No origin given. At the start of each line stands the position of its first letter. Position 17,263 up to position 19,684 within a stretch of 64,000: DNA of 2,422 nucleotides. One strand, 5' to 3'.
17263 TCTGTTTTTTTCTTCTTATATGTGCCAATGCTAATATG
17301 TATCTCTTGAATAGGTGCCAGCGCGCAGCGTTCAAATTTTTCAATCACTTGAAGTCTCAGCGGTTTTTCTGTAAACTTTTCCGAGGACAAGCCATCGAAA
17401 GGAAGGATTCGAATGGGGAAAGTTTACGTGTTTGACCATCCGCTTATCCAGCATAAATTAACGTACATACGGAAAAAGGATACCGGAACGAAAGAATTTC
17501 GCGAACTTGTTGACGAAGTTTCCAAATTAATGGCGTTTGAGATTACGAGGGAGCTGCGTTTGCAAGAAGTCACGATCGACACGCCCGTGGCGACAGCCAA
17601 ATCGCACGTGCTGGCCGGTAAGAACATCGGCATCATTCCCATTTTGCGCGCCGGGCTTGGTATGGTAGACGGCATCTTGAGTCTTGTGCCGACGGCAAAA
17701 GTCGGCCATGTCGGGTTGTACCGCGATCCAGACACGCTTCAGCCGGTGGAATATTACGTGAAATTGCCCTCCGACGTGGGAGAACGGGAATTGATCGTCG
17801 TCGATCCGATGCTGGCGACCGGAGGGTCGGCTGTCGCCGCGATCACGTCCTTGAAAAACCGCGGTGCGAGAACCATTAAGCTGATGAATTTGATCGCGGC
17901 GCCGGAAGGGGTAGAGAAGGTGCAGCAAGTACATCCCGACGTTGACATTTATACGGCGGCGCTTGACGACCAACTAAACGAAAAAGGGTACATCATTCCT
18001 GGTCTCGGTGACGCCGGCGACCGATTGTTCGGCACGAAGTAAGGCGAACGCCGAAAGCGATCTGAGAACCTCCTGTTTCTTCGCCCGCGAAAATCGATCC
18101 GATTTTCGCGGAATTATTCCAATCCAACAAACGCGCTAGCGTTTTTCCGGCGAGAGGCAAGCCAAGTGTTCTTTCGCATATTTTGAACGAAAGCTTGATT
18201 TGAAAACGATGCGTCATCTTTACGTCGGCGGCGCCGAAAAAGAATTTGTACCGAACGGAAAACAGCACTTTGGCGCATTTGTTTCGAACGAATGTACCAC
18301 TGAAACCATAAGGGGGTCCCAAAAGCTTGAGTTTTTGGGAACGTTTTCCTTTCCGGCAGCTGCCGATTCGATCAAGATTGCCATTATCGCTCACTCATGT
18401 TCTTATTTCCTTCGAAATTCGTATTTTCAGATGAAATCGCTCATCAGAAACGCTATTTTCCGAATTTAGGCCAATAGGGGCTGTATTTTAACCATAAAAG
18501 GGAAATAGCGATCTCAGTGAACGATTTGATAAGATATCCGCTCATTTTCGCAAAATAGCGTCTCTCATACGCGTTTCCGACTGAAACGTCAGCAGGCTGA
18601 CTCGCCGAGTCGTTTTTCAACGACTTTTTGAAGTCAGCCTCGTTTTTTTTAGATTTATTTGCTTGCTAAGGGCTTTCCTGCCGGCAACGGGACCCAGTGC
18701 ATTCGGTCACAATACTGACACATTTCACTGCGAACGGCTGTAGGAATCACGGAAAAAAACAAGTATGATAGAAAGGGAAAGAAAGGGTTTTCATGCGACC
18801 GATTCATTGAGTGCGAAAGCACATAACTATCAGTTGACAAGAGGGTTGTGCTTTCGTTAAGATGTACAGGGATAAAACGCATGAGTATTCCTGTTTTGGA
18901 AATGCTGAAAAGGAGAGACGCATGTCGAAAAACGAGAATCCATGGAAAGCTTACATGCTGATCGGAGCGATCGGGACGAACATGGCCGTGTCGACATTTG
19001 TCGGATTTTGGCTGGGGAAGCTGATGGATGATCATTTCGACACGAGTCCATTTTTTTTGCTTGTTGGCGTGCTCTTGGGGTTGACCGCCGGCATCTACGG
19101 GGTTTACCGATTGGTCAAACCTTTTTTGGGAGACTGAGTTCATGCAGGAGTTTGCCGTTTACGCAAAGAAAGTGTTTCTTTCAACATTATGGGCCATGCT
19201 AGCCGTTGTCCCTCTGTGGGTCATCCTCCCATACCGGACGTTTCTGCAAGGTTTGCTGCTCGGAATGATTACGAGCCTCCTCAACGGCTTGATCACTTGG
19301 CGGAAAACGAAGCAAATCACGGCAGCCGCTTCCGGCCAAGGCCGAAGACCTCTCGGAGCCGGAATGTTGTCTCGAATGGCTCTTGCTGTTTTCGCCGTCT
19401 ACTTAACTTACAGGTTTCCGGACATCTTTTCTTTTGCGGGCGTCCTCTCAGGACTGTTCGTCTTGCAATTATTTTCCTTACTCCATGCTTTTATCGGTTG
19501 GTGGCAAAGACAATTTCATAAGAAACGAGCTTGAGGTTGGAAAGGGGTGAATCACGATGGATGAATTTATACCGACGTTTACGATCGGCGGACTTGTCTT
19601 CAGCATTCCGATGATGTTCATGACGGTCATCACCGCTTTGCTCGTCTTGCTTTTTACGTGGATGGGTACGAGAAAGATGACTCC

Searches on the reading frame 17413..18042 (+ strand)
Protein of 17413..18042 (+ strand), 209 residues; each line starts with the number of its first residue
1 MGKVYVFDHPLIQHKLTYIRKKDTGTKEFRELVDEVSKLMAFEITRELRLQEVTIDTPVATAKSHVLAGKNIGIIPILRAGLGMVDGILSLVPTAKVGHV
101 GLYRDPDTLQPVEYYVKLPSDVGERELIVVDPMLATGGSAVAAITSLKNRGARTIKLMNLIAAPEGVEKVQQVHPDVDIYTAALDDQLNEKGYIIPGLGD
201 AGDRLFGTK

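Call 16: search_protein_families(library=pfam, proteins=[window:17413-18042:+])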
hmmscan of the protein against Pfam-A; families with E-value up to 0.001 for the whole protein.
window:17413-18042:+ (209 aa): 2 families
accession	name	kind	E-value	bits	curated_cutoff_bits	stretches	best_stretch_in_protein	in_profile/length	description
PF14681.12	UPRTase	-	2.8e-78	262.6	27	1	6-208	1-206/206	Uracil phosphoribosyltransferase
PF00156.33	Pribosyltran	-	1.6e-08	34.5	26.3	1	68-172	27-135/158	Phosphoribosyl transferase domain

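Call 45: find_homologous_proteins(query=window:17413-18042:+, max_evalue=1e-60)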
Query window:17413-18042:+ (209 aa): 7996 proteins with E <= 1e-60 among 8000 candidates; the best 120 are listed.
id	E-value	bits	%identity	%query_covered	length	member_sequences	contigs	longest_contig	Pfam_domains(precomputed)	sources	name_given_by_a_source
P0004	1.1e-130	451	100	100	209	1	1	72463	PF14681.13,PF00156.34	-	-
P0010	4.6e-114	397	85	100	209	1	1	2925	PF14681.13,PF00156.34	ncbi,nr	ncbi:MAG TPA: uracil phosphoribosyltransferase [Bacillales bacterium]|nr:uracil phosphoribosyltransf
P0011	8.7e-114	396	85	100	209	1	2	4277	PF14681.13,PF00156.34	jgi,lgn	jgi:uracil phosphoribosyltransferase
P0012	1.7e-113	395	85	100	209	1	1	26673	PF14681.13,PF00156.34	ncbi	ncbi:MAG TPA: uracil phosphoribosyltransferase [Bacillales bacterium]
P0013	3.2e-113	394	85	100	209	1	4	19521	PF14681.13,PF00156.34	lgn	-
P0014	9.2e-113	393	84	100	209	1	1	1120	PF14681.13,PF00156.34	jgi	jgi:uracil phosphoribosyltransferase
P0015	1.2e-112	393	85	100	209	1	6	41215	PF14681.13,PF00156.34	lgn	-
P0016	3.4e-112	391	85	100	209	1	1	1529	PF14681.13,PF00156.34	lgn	-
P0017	6.4e-112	390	84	100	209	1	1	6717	PF14681.13,PF00156.34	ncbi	ncbi:MAG TPA: uracil phosphoribosyltransferase [Bacillales bacterium]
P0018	7.0e-112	390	85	100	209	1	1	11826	PF14681.13,PF00156.34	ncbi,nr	ncbi:MAG TPA: uracil phosphoribosyltransferase [Bacillales bacterium]|nr:uracil phosphoribosyltransf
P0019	7.1e-111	387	84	100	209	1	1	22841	PF14681.13,PF00156.34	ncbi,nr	ncbi:MAG TPA: uracil phosphoribosyltransferase [Bacillales bacterium]|nr:uracil phosphoribosyltransf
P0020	1.5e-110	386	84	100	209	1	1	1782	PF14681.13,PF00156.34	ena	-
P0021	1.9e-110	385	83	100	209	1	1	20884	PF14681.13,PF00156.34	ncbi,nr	ncbi:MAG TPA: uracil phosphoribosyltransferase [Bacillales bacterium]|nr:uracil phosphoribosyltransf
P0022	2.0e-110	385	83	100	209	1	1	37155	PF14681.13,PF00156.34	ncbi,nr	ncbi:MAG TPA: uracil phosphoribosyltransferase [Bacillales bacterium]|nr:uracil phosphoribosyltransf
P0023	3.8e-110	384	84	100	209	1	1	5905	PF14681.13,PF00156.34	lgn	-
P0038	5.2e-107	374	81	100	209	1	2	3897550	PF14681.13,PF00156.34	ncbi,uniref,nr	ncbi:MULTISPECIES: uracil phosphoribosyltransferase [Bacillus]|uniref:uracil phosphoribosyltransfera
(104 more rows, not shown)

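Call 46: find_encoding_contigs(protein=P0015, flank=10000, max_places=6)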
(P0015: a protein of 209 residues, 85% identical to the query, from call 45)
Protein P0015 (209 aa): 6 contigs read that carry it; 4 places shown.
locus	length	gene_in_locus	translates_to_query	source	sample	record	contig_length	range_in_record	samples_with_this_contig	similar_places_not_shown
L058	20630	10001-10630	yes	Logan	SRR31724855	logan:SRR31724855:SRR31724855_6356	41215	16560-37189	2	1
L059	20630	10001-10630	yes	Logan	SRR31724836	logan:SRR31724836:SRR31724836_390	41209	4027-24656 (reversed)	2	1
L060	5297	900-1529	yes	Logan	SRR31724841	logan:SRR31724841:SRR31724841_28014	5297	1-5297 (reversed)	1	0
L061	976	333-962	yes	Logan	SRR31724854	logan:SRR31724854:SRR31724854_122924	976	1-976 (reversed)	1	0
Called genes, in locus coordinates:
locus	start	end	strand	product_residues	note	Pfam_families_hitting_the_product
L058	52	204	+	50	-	PF09575:Spore_SspJ (weak)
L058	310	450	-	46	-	-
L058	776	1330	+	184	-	PF02659:Mntp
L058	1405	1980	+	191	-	PF01451:LMWPc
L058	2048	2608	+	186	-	PF04260:DUF436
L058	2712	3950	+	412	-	PF00464:SHMT, PF00155:Aminotran_1_2, PF01212:Beta_elim_lyase (weak)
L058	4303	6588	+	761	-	PF08267:Meth_synt_1, PF01717:Meth_synt_2, PF08267:Meth_synt_1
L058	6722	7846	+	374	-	PF01053:Cys_Met_Meta_PP, PF00155:Aminotran_1_2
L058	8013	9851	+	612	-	PF02574:S-methyl_trans, PF02219:MTHFR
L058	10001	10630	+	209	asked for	PF14681:UPRTase, PF00156:Pribosyltran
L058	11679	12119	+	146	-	PF03899:ATP-synt_I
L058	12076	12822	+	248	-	PF00119:ATP-synt_A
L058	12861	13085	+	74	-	PF00137:ATP-synt_C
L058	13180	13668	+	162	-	PF00430:ATP-synt_B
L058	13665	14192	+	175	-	PF00213:OSCP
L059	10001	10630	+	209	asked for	PF14681:UPRTase, PF00156:Pribosyltran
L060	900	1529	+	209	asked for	PF14681:UPRTase, PF00156:Pribosyltran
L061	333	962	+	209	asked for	PF14681:UPRTase, PF00156:Pribosyltran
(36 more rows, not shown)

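Call 47: find_encoding_contigs(protein=P0022, flank=10000, max_places=3)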
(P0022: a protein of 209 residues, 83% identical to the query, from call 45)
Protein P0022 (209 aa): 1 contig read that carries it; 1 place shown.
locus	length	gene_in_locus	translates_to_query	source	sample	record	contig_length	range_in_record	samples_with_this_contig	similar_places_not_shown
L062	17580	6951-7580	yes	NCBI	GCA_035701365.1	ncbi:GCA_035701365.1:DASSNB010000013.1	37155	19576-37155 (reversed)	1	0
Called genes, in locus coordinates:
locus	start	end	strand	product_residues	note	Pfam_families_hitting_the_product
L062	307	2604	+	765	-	PF08267:Meth_synt_1, PF01208:URO-D (faint), PF01717:Meth_synt_2, PF08267:Meth_synt_1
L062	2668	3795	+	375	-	PF01053:Cys_Met_Meta_PP, PF00155:Aminotran_1_2, PF01041:DegT_DnrJ_EryC1 (weak)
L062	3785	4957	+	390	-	PF01053:Cys_Met_Meta_PP, PF00266:Aminotran_5 (weak)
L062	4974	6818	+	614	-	PF02574:S-methyl_trans, PF02219:MTHFR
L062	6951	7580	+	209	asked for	PF14681:UPRTase, PF00156:Pribosyltran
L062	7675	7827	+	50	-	-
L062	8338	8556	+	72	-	PF09527:ATPase_gene1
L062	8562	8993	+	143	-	PF03899:ATP-synt_I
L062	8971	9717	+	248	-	PF00119:ATP-synt_A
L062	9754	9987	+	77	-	PF00137:ATP-synt_C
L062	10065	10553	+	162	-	PF00430:ATP-synt_B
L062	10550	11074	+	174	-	PF00213:OSCP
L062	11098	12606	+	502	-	PF02874:ATP-synt_ab_N, PF00006:ATP-synt_ab, PF00306:ATP-synt_ab_C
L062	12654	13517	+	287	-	PF00231:ATP-synt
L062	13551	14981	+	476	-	PF02874:ATP-synt_ab_N, PF00006:ATP-synt_ab, PF22919:ATP-synt_VA_C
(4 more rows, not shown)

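Call 48: find_encoding_contigs(protein=P0012, flank=10000, max_places=3)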
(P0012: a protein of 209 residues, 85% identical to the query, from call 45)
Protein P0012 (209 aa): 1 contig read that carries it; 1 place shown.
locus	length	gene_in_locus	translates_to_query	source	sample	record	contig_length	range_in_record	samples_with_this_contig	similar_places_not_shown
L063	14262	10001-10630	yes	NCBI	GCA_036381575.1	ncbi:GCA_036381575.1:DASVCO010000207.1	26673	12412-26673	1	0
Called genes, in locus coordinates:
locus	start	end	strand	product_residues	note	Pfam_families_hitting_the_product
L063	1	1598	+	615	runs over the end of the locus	PF00258:Flavodoxin_1, PF00667:FAD_binding_1, PF00175:NAD_binding_1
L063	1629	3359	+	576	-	PF03460:NIR_SIR_ferr, PF01077:NIR_SIR, PF03460:NIR_SIR_ferr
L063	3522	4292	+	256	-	PF00590:TP_methylase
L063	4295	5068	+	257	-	PF01903:CbiX, PF06180:CbiK (faint), PF01903:CbiX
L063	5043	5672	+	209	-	PF13241:NAD_binding_7, PF14824:Sirohm_synth_M, PF22440:SirC_C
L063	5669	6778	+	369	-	PF01053:Cys_Met_Meta_PP, PF00155:Aminotran_1_2 (faint)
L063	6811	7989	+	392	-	PF01053:Cys_Met_Meta_PP, PF00155:Aminotran_1_2 (faint), PF00266:Aminotran_5 (weak)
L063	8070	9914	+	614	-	PF02574:S-methyl_trans, PF02219:MTHFR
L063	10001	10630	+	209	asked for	PF14681:UPRTase, PF00156:Pribosyltran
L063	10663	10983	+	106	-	-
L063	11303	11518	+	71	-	PF09527:ATPase_gene1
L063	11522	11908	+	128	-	PF03899:ATP-synt_I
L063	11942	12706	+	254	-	PF00119:ATP-synt_A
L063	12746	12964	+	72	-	PF00137:ATP-synt_C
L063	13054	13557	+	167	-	PF00430:ATP-synt_B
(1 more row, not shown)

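Call 101: find_encoding_contigs(protein=P0019, flank=10000, max_places=2)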
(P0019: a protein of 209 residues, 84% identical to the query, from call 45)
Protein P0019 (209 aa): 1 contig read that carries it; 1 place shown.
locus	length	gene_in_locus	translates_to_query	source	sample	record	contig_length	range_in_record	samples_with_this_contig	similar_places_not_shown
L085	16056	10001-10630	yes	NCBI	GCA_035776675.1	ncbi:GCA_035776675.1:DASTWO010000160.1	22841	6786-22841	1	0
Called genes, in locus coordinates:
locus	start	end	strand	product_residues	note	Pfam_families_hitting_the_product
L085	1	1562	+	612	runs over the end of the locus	PF00258:Flavodoxin_1, PF00667:FAD_binding_1, PF00175:NAD_binding_1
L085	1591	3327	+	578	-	PF03460:NIR_SIR_ferr, PF01077:NIR_SIR, PF03460:NIR_SIR_ferr, PF01077:NIR_SIR (weak)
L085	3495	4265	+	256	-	PF00590:TP_methylase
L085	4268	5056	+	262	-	PF01903:CbiX, PF06180:CbiK (faint), PF01903:CbiX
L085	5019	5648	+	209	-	PF13241:NAD_binding_7, PF14824:Sirohm_synth_M, PF22440:SirC_C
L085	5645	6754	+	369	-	PF01053:Cys_Met_Meta_PP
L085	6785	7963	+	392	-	PF01053:Cys_Met_Meta_PP, PF00155:Aminotran_1_2 (weak)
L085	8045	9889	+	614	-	PF02574:S-methyl_trans, PF02219:MTHFR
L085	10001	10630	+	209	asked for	PF14681:UPRTase, PF00156:Pribosyltran (weak)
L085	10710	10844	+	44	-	-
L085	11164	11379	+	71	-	PF09527:ATPase_gene1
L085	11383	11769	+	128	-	PF03899:ATP-synt_I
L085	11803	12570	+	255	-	PF00119:ATP-synt_A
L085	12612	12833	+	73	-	PF00137:ATP-synt_C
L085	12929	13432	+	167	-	PF00430:ATP-synt_B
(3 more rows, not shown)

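Call 102: find_encoding_contigs(protein=P0021, flank=10000, max_places=2)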
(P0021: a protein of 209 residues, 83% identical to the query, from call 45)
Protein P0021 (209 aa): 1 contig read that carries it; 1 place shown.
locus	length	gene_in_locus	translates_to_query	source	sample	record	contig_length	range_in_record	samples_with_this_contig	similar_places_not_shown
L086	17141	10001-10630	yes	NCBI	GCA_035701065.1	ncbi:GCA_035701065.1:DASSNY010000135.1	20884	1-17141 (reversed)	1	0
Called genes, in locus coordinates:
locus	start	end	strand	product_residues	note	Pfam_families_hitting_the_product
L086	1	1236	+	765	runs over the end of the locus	PF08267:Meth_synt_1, PF01208:URO-D (faint), PF01717:Meth_synt_2, PF08267:Meth_synt_1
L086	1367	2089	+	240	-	PF01507:PAPS_reduct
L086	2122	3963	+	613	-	PF00258:Flavodoxin_1, PF00667:FAD_binding_1, PF00175:NAD_binding_1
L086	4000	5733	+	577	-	PF03460:NIR_SIR_ferr, PF01077:NIR_SIR, PF03460:NIR_SIR_ferr, PF01077:NIR_SIR (weak)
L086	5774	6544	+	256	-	PF00590:TP_methylase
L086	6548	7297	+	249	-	PF00762:Ferrochelatase (faint), PF06180:CbiK (faint), PF01903:CbiX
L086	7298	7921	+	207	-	PF13241:NAD_binding_7, PF14824:Sirohm_synth_M, PF22440:SirC_C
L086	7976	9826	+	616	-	PF02574:S-methyl_trans, PF02219:MTHFR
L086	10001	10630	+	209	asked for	PF14681:UPRTase, PF00156:Pribosyltran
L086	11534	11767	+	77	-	PF09527:ATPase_gene1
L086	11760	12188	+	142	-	PF03899:ATP-synt_I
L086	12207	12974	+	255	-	PF00119:ATP-synt_A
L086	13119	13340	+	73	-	PF00137:ATP-synt_C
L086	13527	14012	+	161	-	PF00430:ATP-synt_B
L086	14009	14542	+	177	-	PF00213:OSCP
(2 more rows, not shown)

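Call 103: find_encoding_contigs(protein=P0013, flank=10000, max_places=4)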
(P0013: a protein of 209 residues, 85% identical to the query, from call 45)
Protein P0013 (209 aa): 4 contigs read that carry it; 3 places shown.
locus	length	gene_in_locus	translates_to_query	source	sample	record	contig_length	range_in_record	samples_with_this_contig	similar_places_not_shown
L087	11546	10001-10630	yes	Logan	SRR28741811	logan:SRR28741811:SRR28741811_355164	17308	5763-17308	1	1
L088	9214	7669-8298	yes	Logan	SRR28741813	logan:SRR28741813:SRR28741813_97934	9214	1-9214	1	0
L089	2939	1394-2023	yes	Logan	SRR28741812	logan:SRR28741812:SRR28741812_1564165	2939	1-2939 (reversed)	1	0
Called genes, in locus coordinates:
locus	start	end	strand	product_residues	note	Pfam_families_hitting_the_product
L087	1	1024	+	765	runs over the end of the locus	PF08267:Meth_synt_1, PF01717:Meth_synt_2, PF08267:Meth_synt_1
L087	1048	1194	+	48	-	PF10055:DUF2292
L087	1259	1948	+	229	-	PF01507:PAPS_reduct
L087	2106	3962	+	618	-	PF00258:Flavodoxin_1, PF00667:FAD_binding_1, PF00175:NAD_binding_1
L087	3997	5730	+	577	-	PF03460:NIR_SIR_ferr, PF01077:NIR_SIR, PF03460:NIR_SIR_ferr, PF01077:NIR_SIR (weak)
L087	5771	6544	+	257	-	PF00590:TP_methylase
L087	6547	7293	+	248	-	PF06180:CbiK (faint), PF01903:CbiX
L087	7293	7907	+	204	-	PF13241:NAD_binding_7, PF14824:Sirohm_synth_M, PF22440:SirC_C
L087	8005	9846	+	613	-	PF02574:S-methyl_trans, PF02219:MTHFR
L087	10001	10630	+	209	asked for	PF14681:UPRTase, PF00156:Pribosyltran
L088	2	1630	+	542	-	?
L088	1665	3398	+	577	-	PF03460:NIR_SIR_ferr, PF01077:NIR_SIR, PF03460:NIR_SIR_ferr, PF01077:NIR_SIR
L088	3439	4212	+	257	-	PF00590:TP_methylase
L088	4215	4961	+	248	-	PF06180:CbiK (faint), PF01903:CbiX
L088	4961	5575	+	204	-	PF13241:NAD_binding_7, PF14824:Sirohm_synth_M, PF22440:SirC_C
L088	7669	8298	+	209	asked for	PF14681:UPRTase, PF00156:Pribosyltran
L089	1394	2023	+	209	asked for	PF14681:UPRTase, PF00156:Pribosyltran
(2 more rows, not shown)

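Call 109: find_encoding_contigs(protein=P0038, flank=10000, max_places=2)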
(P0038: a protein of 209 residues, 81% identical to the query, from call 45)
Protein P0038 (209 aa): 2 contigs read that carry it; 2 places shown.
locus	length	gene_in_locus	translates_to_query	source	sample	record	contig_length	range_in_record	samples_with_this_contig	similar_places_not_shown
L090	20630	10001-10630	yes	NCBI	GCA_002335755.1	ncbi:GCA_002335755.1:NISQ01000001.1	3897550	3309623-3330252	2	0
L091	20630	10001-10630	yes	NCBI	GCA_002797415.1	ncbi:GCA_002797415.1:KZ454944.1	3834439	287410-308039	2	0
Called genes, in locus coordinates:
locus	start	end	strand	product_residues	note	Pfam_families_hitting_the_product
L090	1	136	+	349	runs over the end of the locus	PF01300:Sua5_yciO_yrdC, PF03481:Sua5_C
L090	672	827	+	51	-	-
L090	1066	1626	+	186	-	PF02659:Mntp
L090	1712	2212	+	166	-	PF01451:LMWPc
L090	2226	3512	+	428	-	-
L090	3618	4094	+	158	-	PF02502:LacAB_rpiB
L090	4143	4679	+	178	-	PF04260:DUF436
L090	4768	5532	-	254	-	PF00989:PAS (faint), PF08448:PAS_4, PF13426:PAS_9, PF01740:STAS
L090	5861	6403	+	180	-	PF04542:Sigma70_r2, PF08281:Sigma70_r4_2, PF04545:Sigma70_r4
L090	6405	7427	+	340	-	PF13800:Sigma_reg_N, PF13791:Sigma_reg_C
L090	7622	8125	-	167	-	-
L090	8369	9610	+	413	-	PF00464:SHMT, PF00155:Aminotran_1_2, PF01212:Beta_elim_lyase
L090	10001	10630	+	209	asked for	PF14681:UPRTase, PF00156:Pribosyltran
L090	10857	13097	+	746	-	PF00082:Peptidase_S8, PF02225:PA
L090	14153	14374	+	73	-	PF09527:ATPase_gene1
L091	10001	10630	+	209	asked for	PF14681:UPRTase, PF00156:Pribosyltran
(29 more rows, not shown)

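Call 115: search_protein_families(library=ncbifam, proteins=[L057:425-643:-], max_evalue=0.01)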
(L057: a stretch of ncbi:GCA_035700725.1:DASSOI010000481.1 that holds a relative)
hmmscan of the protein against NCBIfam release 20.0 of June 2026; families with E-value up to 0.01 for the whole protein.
L057:425-643:- (72 aa): 0 families

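Call 116: search_protein_families(library=phrogs, proteins=[L057:425-643:-], max_evalue=0.01)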
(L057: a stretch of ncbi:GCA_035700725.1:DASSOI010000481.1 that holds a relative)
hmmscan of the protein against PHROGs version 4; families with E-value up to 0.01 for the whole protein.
L057:425-643:- (72 aa): 0 families

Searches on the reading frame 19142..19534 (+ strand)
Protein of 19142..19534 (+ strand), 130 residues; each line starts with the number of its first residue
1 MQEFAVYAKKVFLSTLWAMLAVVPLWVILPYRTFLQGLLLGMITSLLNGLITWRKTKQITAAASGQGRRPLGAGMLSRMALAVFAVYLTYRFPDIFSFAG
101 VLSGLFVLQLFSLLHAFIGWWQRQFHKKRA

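Call 31: search_protein_families(library=pfam, proteins=[window:19142-19534:+])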
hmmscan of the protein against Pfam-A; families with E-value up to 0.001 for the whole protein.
window:19142-19534:+ (130 aa): 1 family
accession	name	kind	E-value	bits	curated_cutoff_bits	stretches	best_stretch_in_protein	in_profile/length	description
PF03899.21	ATP-synt_I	-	1.4e-10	41.9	25.1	1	11-106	2-99/99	ATP synthase I chain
